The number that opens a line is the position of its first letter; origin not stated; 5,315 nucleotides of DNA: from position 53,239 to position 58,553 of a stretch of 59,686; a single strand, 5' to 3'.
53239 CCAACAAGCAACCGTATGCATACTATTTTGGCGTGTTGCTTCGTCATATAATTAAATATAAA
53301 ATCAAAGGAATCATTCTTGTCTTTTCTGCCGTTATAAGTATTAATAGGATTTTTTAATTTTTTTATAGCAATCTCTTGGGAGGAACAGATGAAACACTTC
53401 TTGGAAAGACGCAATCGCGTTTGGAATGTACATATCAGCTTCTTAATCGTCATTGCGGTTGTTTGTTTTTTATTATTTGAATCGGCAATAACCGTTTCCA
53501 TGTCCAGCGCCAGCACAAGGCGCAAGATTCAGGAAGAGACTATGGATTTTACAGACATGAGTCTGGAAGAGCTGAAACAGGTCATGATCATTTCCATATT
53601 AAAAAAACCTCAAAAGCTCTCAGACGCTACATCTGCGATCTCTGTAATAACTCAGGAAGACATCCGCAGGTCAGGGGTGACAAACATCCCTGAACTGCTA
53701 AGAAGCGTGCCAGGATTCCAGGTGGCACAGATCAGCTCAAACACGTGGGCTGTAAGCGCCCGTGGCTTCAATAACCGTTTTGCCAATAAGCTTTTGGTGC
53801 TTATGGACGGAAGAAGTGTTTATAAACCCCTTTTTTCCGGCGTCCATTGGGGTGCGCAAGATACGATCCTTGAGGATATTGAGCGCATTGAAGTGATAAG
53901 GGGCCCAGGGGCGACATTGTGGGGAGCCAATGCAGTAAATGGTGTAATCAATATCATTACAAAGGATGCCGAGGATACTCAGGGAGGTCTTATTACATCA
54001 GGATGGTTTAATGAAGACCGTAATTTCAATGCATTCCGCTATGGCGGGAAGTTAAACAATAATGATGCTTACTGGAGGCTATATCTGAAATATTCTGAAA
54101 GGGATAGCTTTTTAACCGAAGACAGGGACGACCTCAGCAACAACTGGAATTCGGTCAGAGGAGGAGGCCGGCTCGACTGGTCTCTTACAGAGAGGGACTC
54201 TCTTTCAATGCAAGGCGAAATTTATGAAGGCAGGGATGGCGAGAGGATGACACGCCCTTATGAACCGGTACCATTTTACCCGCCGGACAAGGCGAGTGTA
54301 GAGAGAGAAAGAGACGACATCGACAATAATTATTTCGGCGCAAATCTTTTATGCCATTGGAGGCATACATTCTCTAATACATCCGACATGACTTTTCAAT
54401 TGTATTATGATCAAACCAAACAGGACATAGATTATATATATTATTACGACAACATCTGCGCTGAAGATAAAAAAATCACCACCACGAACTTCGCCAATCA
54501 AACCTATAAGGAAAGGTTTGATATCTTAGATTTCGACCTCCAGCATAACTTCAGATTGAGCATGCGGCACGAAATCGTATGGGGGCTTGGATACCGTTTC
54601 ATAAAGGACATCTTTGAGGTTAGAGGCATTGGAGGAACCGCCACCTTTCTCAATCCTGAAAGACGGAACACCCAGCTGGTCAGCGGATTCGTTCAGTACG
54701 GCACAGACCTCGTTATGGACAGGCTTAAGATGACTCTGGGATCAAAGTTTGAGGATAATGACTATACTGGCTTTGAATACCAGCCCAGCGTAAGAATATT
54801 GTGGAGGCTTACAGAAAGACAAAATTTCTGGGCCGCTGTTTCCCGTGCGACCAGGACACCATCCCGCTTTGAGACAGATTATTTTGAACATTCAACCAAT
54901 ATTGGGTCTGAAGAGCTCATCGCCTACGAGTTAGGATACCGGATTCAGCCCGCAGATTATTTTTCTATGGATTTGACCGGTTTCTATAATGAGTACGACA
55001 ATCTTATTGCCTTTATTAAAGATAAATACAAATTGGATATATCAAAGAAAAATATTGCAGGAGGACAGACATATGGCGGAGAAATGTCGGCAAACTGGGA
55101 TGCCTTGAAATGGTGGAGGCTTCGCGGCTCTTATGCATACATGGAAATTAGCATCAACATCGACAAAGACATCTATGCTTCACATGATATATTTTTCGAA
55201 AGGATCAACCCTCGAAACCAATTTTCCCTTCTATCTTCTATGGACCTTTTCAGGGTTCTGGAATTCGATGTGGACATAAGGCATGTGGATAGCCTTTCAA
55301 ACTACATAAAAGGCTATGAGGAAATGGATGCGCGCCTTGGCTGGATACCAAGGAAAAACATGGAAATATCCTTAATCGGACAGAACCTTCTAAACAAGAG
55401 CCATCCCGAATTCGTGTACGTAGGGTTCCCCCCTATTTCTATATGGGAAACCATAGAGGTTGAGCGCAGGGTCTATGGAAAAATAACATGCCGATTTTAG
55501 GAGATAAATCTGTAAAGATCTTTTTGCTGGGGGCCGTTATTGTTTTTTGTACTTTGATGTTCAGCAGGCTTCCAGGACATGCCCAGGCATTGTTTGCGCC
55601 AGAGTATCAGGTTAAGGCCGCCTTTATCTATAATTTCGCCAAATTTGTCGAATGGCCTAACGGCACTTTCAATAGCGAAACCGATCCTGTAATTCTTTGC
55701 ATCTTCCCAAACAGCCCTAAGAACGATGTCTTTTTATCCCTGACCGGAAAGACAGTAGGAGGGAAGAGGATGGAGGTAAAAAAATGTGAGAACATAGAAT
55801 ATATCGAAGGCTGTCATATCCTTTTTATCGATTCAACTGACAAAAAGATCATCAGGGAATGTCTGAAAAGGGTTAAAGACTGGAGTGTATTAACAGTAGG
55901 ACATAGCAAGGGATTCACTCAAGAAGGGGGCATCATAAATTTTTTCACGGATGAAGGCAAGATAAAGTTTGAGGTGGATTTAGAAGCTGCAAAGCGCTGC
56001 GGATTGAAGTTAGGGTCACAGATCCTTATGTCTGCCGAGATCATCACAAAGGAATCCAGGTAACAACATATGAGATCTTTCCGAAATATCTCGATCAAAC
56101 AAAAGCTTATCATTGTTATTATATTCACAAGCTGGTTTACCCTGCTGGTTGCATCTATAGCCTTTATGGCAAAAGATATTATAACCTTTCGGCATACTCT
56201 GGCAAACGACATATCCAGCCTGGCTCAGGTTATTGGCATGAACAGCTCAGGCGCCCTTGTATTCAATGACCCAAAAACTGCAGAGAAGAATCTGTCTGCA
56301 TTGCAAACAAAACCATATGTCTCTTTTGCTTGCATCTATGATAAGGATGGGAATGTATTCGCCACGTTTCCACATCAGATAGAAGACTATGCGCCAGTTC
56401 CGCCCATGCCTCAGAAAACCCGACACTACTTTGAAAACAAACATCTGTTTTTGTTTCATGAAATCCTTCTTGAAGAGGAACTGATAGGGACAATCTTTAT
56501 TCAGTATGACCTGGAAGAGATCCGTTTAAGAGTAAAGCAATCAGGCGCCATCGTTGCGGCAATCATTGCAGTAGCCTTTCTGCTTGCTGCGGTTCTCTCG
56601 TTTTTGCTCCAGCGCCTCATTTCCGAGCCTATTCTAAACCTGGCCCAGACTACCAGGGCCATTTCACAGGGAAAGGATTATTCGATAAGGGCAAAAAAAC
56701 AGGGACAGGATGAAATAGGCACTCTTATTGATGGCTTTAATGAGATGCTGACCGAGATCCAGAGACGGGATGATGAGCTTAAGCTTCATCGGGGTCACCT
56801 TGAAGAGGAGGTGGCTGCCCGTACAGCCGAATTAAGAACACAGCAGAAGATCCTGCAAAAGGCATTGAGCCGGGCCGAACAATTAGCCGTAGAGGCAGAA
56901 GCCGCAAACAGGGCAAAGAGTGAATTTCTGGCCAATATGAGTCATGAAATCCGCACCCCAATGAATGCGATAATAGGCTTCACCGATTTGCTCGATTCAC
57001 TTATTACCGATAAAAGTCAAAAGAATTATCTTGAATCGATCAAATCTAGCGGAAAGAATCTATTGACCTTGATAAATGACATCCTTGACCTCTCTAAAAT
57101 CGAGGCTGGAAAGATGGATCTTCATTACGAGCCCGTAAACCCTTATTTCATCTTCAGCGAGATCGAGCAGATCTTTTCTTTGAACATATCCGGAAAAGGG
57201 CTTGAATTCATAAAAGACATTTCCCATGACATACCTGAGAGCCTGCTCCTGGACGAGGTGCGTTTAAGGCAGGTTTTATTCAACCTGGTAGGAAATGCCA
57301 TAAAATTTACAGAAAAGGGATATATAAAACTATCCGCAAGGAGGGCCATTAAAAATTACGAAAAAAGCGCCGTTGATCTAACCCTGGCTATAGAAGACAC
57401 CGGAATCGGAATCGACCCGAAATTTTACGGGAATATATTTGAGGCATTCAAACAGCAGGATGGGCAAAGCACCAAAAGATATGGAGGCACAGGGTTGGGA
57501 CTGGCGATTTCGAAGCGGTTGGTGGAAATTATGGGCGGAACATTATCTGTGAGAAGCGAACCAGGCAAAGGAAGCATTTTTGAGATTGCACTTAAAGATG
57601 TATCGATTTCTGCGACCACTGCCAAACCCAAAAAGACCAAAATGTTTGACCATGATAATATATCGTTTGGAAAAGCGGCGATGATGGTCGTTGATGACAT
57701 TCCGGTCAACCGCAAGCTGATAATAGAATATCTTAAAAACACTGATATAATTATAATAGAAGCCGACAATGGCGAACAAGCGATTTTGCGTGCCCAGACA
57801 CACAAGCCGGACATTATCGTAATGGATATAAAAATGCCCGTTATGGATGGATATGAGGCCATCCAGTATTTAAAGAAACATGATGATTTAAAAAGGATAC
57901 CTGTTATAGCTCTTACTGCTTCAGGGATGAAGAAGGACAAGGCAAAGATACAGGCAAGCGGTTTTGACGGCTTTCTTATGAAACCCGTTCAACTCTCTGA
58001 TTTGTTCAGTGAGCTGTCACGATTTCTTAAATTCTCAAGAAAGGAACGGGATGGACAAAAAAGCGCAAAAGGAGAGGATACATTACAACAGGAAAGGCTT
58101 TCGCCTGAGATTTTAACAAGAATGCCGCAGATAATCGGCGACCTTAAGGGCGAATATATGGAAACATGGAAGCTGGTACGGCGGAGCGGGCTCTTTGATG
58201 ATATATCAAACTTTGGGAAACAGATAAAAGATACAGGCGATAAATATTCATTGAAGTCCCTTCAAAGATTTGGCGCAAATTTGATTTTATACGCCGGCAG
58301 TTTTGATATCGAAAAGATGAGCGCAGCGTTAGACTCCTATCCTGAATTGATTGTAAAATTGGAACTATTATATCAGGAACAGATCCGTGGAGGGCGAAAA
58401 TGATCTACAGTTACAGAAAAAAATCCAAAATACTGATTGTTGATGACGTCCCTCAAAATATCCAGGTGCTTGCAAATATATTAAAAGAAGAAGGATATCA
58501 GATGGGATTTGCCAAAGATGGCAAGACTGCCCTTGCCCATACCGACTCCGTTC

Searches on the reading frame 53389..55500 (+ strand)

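Call 16: search_protein_families(library=pfam, proteins=[window:53389-55500:+], max_evalue=0.001)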
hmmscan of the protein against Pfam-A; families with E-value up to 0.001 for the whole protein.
window:53389-55500:+ (703 aa): 3 families
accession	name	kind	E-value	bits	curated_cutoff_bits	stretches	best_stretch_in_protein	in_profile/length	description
PF00593.30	TonB_dep_Rec_b-barrel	-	1.3e-28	101.5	27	1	301-667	47-436/436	TonB dependent receptor-like, beta-barrel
PF07715.20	Plug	-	4.5e-23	82.2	23.9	1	77-186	2-107/107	TonB-dependent Receptor Plug Domain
PF14905.12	OMP_b-brl_3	-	1.1e-07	31.8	27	1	326-671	1-377/408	Outer membrane protein beta-barrel family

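Call 17: search_protein_families(library=ncbifam, proteins=[window:53389-55500:+], max_evalue=0.001)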
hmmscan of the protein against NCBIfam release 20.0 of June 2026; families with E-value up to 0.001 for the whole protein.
window:53389-55500:+ (703 aa): 30 families (the best 25 are shown)
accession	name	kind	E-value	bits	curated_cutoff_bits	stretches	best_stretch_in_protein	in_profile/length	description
NF053590.1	TonB_dep_TOL0244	equivalog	3.3e-186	620.5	645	1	54-702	2-603/604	TOL_0244 family TonB-dependent receptor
TIGR01783.1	TonB-siderophor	subfamily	1.1e-37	130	223.5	1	81-669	3-617/649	TonB-dependent siderophore receptor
TIGR01785.1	TonB-hemin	subfamily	1.3e-26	93.2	316.85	1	71-609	9-576/677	TonB-dependent heme/hemoglobin receptor family protein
NF010010.0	PRK13483.1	equivalog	2e-25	88.8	927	2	48-211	18-183/660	ligand-gated channel protein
TIGR01779.1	TonB-B12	equivalog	5.1e-25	88.1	599.7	1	57-220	22-182/614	TonB-dependent vitamin B12 receptor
NF007478.2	PRK10064.1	equivalog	1.5e-23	83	745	1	57-203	24-169/663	catecholate siderophore receptor CirA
NF010012.0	PRK13486.1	equivalog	3.7e-22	78.5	924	1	52-205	14-171/696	TonB-dependent receptor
NF010038.0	PRK13513.1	equivalog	3.8e-21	75.3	942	1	60-211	32-185/659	ligand-gated channel protein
NF010048.1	PRK13524.1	subfamily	4.9e-19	68.3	493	1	37-202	12-186/744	FepA family TonB-dependent siderophore receptor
NF010011.0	PRK13484.1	equivalog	5.2e-19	67.9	1197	1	61-213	28-182/682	IreA family TonB-dependent siderophore receptor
TIGR01786.1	TonB-hemlactrns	subfamily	7.1e-19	67.6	323.75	2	75-196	16-138/719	TonB-dependent hemoglobin/transferrin/lactoferrin family receptor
NF010051.0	PRK13528.1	subfamily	2.6e-18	65.7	583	1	48-203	19-183/727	FepA family TonB-dependent siderophore receptor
NF049947.1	TonB_dep_PCPU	exception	1.9e-17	62.7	800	2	35-199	14-171/685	TonB-dependent receptor, PCPU motif-type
NF050067.1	TonBEntbctnRecCfrA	equivalog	3.1e-16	58.8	1200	1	66-214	29-181/698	TonB-dependent ferric enterobactin receptor CfrA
NF007926.1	PRK10641.1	equivalog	1.3e-15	57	836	1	61-197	25-159/617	TonB-dependent vitamin B12 receptor BtuB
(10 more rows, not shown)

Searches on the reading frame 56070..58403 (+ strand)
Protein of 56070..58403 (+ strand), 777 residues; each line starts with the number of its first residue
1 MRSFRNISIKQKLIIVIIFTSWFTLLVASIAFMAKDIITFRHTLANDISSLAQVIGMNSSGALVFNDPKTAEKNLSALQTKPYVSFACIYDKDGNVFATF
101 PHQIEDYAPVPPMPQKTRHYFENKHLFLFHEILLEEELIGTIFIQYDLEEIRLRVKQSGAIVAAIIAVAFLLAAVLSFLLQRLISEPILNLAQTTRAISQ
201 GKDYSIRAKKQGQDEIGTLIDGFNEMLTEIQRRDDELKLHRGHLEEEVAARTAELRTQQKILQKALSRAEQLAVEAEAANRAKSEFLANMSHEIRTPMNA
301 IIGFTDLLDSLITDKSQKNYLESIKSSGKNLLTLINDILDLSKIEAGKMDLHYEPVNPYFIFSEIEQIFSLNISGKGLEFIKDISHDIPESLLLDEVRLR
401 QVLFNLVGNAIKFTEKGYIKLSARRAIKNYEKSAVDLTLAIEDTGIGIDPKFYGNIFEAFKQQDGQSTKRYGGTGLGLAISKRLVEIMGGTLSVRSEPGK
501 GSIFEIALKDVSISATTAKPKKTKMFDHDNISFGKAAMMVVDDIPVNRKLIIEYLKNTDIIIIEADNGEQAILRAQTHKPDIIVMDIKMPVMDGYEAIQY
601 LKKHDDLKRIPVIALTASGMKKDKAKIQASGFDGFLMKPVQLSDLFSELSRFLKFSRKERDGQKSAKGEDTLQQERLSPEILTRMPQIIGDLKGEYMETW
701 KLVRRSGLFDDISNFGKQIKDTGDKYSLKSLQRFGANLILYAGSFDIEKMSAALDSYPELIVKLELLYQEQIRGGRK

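Call 16: search_protein_families(library=pfam, proteins=[window:56070-58403:+], max_evalue=0.001)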
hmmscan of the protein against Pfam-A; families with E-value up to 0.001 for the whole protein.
window:56070-58403:+ (777 aa): 5 families
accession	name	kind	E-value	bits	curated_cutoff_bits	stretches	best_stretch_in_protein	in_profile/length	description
PF02518.31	HATPase_c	-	1.8e-27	96.4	26.4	1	395-509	2-108/111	Histidine kinase-, DNA gyrase B-, and HSP90-like ATPase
PF00072.30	Response_reg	-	1e-25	90.5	30.2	1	539-648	2-109/111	Response regulator receiver domain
PF00512.31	HisKA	-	1.6e-22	79.7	26.9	1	282-347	1-66/66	His Kinase A (phospho-acceptor) domain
PF17152.10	CHASE8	-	6.5e-17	62.1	27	1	41-144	2-101/102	Periplasmic sensor domain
PF00672.30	HAMP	-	5.8e-11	43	25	1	180-231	2-52/53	HAMP domain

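Call 17: search_protein_families(library=ncbifam, proteins=[window:56070-58403:+], max_evalue=0.001)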
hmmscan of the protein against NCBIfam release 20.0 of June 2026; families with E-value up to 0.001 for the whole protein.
window:56070-58403:+ (777 aa): 157 families (the best 25 are shown)
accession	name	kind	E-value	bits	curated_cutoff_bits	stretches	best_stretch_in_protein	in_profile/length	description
NF008318.0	PRK11107.1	equivalog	1.1e-116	391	890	2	6-528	3-536/920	two-component sensor histidine kinase BarA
TIGR02956.1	TMAO_torS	equivalog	2.5e-114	383.3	676.5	1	164-662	332-829/967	TMAO reductase system sensor histidine kinase/response regulator TorS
NF011874.0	PRK15347.1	equivalog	1.5e-92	311.1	852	2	166-508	303-612/921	two component system sensor kinase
NF045901.1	HisKinLetSLeg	equivalog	2.3e-89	300.5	1650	2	135-528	153-536/906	two-component system sensor histidine kinase LetS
NF041947.1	LuxQ_Vibrio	equivalog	3.4e-87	293.2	1200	1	270-652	459-838/843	quorum-sensing autoinducer 2 sensor kinase/phosphatase LuxQ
NF008302.0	PRK11091.1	equivalog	3.6e-82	276.8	838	1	275-690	275-679/779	aerobic respiration two-component sensor histidine kinase ArcB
NF038297.2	hybrid_HK_HrmK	equivalog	4.3e-82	276.7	725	1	253-648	206-603/607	hybrid histidine kinase/response regulator HrmK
NF008099.0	PRK10841.1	equivalog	5.4e-74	249.5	920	2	270-509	457-689/949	two-component system sensor histidine kinase RcsC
NF008543.0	PRK11466.1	equivalog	1.4e-73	248.2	982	1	159-659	329-804/914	TMAO reductase system sensor histidine kinase/response regulator TorS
NF053592.1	HK_near_YfiR_like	equivalog_domain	1.7e-71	240.3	194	1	8-232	1-223/223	sensor histidine kinase, YfiR-like protein-associated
NF033092.0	HK_WalK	equivalog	2.2e-57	194.9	725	2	275-508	364-592/594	cell wall metabolism sensor histidine kinase WalK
NF046044.1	PnpS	equivalog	9e-55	186.2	400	1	278-508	165-389/390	two-component system histidine kinase PnpS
NF047465.1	hybrid_HK_LvrA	exception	8e-53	179.6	1200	1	228-655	140-586/819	hybrid histidine kinase/response regulator LvrA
NF041832.1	near_NosP_CTERM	subfamily_domain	6.2e-50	170.3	400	1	277-646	1-363/370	NahK/ErcS family hybrid sensor histidine kinase/response regulator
NF007420.1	PRK09959.1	equivalog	6.1e-49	166.5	1995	1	275-653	704-1074/1197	acid-sensing system histidine kinase EvgS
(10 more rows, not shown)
